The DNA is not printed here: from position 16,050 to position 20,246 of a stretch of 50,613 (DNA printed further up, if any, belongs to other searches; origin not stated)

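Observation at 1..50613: Hyper-abundant 11-mer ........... (core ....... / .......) saturating the native DNA: a DUS/USS-like or HIP1-like genomic word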

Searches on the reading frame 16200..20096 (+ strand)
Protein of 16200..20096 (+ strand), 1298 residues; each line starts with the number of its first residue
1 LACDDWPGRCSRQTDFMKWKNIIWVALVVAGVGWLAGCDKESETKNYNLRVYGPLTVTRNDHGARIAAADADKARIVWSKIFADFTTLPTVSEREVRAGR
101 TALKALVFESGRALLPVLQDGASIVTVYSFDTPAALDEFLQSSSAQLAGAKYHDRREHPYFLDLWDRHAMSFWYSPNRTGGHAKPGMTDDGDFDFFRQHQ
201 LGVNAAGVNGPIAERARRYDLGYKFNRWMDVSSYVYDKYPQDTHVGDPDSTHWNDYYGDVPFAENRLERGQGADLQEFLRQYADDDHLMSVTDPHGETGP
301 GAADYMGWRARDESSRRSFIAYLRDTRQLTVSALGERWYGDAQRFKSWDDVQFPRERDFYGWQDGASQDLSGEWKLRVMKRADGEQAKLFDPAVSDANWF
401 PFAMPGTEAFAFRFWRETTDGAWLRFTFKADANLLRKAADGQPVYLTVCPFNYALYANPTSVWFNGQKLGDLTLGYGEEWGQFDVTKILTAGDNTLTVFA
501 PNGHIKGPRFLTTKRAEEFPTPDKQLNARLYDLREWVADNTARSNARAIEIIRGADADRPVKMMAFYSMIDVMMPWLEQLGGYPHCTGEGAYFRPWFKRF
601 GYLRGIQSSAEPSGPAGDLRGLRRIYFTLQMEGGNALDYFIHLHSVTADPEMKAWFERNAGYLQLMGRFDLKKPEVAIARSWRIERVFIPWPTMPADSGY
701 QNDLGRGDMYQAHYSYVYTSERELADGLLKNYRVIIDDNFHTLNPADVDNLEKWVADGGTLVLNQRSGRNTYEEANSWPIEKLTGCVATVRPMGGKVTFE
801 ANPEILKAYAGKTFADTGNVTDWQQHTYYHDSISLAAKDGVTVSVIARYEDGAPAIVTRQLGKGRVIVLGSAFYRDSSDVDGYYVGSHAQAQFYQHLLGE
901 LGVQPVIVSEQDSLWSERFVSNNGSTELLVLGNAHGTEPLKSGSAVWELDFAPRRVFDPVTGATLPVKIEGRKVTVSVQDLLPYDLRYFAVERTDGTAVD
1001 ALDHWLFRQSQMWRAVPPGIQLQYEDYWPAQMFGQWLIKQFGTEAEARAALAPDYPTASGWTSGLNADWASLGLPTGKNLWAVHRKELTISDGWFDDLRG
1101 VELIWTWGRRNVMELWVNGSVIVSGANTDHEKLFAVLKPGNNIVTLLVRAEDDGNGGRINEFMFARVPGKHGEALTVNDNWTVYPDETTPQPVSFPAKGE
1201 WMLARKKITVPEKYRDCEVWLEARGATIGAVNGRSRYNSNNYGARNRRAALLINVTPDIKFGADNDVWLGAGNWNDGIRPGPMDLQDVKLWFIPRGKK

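Call 6: search_protein_families(library=pfam, proteins=[window:16200-20096:+])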
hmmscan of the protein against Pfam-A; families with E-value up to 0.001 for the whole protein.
window:16200-20096:+ (1298 aa): 3 families
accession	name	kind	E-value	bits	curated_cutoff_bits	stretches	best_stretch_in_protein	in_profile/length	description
PF08532.16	Glyco_hydro_42M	-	2.1e-10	40.9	25.8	1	729-899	55-202/207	Beta-galactosidase trimerisation domain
PF14258.12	DUF4350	-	5.3e-07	30.5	30.4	1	734-872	42-160/181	Domain of unknown function (DUF4350)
PF02837.24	Glyco_hydro_2_N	-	0.00039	20.9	28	0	460-499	95-132/169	Glycosyl hydrolases family 2, sugar binding domain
